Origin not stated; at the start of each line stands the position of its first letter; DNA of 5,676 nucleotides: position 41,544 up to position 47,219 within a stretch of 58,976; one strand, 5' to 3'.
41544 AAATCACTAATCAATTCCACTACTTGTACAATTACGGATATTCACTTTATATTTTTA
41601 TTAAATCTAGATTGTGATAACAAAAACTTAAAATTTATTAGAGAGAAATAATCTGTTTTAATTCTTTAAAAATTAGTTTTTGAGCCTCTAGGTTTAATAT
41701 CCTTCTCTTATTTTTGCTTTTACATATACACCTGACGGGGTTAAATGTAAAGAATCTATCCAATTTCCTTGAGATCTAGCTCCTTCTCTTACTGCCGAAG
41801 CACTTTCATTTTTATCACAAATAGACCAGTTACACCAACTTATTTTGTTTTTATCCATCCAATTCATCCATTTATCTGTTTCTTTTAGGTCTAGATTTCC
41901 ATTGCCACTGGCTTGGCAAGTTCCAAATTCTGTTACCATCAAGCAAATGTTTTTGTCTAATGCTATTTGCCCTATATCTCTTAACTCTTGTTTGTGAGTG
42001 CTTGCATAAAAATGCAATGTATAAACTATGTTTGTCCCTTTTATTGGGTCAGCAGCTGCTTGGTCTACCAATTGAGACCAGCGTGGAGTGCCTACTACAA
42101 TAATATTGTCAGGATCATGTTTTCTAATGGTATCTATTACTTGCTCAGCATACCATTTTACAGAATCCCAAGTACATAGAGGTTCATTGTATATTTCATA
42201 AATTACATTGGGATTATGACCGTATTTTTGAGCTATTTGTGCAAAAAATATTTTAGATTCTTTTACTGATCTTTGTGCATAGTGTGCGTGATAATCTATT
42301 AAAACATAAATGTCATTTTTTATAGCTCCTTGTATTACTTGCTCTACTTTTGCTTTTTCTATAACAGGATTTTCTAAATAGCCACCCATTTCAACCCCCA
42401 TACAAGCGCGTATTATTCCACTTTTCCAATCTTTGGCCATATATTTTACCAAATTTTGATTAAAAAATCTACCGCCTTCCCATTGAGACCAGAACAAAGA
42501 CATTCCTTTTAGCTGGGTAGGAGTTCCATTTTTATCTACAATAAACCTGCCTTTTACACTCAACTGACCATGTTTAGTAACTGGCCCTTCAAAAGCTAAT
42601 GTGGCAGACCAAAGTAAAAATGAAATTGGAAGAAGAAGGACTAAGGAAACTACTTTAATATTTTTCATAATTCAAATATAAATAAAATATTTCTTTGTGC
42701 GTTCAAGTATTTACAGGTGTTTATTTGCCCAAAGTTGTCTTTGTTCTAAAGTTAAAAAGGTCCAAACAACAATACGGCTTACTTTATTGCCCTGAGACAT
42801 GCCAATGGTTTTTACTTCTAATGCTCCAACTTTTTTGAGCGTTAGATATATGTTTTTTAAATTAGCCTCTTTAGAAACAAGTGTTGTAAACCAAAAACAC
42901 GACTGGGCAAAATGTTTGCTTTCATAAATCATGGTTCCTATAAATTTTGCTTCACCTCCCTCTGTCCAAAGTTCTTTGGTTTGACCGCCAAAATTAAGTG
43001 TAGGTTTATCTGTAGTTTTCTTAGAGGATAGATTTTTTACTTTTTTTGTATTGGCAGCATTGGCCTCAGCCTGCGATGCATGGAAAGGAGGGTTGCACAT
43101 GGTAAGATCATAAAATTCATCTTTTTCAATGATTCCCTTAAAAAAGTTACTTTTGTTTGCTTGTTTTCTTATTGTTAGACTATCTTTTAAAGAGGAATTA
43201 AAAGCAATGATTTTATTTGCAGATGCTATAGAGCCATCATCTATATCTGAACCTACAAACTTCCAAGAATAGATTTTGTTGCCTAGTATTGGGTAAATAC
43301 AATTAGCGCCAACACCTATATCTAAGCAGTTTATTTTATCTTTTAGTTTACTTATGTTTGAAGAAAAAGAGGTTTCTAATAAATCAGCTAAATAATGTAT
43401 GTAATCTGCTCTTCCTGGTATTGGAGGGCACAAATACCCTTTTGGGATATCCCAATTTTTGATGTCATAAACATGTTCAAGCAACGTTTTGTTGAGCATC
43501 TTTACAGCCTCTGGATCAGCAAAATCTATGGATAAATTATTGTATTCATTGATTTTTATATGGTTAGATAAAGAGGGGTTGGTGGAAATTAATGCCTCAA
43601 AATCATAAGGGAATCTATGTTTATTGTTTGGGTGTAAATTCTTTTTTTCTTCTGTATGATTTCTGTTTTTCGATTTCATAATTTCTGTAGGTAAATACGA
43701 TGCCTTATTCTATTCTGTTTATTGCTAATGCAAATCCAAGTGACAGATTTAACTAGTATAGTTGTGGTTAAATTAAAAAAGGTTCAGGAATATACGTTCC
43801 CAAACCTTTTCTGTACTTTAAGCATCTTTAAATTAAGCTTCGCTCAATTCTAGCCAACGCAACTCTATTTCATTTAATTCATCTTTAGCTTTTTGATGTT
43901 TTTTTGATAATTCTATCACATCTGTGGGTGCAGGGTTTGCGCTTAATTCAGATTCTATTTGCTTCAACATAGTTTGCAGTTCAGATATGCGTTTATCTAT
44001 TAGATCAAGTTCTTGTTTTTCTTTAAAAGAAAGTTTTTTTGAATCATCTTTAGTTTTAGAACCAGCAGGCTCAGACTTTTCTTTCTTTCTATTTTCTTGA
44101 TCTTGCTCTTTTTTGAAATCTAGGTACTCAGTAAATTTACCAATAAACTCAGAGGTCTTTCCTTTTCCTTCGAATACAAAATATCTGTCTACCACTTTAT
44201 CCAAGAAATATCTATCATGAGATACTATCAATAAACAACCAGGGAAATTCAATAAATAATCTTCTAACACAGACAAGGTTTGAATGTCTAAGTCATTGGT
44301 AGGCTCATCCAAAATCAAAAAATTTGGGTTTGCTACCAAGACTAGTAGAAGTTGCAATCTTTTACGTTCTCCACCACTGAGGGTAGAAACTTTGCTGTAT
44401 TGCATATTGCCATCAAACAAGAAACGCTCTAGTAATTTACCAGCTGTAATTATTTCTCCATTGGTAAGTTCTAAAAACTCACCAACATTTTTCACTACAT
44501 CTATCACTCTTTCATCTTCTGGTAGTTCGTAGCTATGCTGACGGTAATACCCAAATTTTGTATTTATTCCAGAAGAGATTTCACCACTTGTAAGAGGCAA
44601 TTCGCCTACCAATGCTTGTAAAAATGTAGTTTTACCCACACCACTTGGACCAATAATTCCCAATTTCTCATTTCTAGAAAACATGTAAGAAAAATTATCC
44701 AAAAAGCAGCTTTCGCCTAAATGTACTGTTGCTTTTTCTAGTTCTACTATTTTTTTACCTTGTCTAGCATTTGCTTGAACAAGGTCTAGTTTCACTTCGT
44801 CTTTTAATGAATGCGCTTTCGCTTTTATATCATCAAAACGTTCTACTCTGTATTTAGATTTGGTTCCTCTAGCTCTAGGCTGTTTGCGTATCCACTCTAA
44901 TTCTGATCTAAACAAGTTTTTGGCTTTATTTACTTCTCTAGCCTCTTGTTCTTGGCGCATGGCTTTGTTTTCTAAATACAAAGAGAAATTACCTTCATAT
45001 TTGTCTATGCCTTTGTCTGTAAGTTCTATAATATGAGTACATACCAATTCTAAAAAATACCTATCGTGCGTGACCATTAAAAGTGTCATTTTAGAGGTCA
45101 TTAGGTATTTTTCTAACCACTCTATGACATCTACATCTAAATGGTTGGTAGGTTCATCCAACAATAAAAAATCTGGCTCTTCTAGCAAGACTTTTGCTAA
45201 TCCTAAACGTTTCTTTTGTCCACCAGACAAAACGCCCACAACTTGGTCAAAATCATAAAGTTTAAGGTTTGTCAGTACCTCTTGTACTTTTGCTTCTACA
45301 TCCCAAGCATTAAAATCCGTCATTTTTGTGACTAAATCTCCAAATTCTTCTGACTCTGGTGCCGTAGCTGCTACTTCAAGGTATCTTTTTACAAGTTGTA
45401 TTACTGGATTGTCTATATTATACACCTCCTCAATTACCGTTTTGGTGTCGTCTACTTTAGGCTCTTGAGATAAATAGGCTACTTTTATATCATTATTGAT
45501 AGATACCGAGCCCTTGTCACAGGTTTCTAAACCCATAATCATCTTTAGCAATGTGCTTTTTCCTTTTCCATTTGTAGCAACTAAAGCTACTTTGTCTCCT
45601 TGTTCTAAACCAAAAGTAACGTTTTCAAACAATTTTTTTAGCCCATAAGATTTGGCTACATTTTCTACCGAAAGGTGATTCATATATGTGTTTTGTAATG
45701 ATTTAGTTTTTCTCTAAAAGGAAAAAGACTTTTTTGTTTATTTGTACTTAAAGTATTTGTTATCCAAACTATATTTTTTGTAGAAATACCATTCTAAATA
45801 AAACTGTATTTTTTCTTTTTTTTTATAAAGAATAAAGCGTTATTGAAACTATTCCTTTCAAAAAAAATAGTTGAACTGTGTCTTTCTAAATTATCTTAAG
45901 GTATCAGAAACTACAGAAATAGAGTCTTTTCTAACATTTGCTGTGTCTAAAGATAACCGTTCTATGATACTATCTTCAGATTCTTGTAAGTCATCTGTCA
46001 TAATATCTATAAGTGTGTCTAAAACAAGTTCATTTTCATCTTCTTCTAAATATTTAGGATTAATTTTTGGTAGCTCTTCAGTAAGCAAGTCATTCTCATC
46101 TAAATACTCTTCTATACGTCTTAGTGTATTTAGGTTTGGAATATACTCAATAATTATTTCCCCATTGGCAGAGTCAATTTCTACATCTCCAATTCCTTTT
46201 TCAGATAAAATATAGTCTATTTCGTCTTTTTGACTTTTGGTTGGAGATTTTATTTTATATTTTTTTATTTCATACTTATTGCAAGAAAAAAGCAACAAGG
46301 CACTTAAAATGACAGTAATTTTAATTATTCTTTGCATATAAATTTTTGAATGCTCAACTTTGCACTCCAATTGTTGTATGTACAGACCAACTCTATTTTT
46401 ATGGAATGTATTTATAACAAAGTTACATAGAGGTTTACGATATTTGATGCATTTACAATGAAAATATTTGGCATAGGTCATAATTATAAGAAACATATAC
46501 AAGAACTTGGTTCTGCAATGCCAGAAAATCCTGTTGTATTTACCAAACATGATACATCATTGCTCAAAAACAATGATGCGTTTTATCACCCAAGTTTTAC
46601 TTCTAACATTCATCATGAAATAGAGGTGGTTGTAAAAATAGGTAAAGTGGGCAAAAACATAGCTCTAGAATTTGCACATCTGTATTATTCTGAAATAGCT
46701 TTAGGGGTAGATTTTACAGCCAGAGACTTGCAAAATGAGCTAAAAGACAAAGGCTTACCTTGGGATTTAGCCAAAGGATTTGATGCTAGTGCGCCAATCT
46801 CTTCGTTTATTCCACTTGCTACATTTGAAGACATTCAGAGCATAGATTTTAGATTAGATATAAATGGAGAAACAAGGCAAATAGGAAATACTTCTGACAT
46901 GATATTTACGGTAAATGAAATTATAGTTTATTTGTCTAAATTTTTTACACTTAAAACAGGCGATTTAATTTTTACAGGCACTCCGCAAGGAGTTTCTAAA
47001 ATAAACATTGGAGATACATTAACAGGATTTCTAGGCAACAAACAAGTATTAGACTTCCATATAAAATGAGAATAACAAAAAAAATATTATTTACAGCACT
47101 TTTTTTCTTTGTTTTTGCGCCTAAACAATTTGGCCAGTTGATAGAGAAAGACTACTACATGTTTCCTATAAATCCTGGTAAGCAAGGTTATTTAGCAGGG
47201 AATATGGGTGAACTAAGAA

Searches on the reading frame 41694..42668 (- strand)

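Call 65: search_protein_families(library=pfam, proteins=[window:41694-42668:-], max_evalue=0.0001)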
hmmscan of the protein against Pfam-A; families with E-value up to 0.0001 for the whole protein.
window:41694-42668:- (324 aa): 1 family
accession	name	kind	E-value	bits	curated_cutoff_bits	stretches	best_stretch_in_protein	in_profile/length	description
PF00150.24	Cellulase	-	3.2e-58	197.8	23.5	1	44-286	1-271/272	Cellulase (glycosyl hydrolase family 5)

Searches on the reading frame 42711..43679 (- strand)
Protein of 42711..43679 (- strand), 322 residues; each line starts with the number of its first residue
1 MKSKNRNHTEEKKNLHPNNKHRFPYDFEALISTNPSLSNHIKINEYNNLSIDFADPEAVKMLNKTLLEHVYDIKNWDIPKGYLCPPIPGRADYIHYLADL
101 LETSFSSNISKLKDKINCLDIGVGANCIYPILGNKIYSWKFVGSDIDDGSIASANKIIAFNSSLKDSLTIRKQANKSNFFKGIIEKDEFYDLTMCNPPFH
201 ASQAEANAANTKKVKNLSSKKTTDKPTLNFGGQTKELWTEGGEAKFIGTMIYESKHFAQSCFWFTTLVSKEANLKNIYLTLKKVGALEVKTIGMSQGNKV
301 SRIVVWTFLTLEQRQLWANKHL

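Call 65: search_protein_families(library=pfam, proteins=[window:42711-43679:-], max_evalue=0.0001)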
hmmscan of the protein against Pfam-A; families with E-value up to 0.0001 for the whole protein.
window:42711-43679:- (322 aa): 2 families
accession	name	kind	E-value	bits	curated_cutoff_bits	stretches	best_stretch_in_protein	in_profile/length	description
PF05971.18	Methyltransf_10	-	1.9e-121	405.4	23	1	11-309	3-298/299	RNA methyltransferase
PF05175.20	MTS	-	1.3e-05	25.4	23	1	113-209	28-118/170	Methyltransferase small domain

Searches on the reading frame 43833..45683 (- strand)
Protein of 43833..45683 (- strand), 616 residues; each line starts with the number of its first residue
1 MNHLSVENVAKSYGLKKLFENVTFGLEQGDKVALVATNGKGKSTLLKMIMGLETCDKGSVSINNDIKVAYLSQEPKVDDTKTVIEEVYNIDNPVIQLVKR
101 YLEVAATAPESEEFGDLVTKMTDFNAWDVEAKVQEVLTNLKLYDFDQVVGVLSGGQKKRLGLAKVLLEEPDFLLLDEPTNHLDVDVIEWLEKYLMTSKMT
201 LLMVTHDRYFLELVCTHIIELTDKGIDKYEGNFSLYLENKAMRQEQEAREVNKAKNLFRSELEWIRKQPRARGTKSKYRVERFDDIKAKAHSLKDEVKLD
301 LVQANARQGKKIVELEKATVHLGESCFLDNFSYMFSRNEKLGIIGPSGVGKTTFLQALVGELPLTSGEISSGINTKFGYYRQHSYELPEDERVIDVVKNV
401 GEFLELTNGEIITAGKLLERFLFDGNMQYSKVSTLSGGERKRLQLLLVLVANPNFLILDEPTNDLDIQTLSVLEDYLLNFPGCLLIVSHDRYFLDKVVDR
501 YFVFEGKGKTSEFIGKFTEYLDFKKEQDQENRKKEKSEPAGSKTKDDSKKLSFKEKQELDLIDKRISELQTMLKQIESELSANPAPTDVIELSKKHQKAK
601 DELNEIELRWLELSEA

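Call 66: search_protein_families(library=pfam, proteins=[window:43833-45683:-], max_evalue=0.0001)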
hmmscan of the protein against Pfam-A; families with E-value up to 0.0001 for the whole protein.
window:43833-45683:- (616 aa): 8 families
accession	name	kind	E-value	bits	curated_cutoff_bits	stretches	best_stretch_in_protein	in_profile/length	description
PF00005.33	ABC_tran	-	7.1e-50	169.6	25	2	20-180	2-137/137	ABC transporter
PF16326.10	ABC_tran_CTD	-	5.3e-12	46.2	32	1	550-615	1-69/69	ABC transporter C-terminal domain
PF13304.12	AAA_21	-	1e-09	39.4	27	0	149-211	235-303/304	AAA domain, putative AbiEii toxin, Type IV TA system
PF12848.13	ABC_tran_Xtn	-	9.5e-09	35.7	25.9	1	219-289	1-73/85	ABC transporter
PF02463.25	SMC_N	-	1.2e-08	35.1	40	0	31-214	26-205/220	RecF/RecN/SMC N terminal domain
PF03193.22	RsgA_GTPase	-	8.4e-07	29.4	30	0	339-373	107-141/174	RsgA GTPase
PF13555.12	AAA_29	-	3.9e-06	27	27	0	331-358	15-42/61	P-loop containing region of AAA domain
PF13401.12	AAA_22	-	4.5e-05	24.2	27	0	343-422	10-65/130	AAA domain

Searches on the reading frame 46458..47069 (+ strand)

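Call 66: search_protein_families(library=pfam, proteins=[window:46458-47069:+], max_evalue=0.0001)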
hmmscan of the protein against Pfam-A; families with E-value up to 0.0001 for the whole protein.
window:46458-47069:+ (203 aa): 1 family
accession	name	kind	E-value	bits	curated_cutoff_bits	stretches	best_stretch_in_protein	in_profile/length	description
PF01557.24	FAA_hydrolase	-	1.3e-45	156.1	23.9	1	2-187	1-198/214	Fumarylacetoacetate (FAA) hydrolase C-terminal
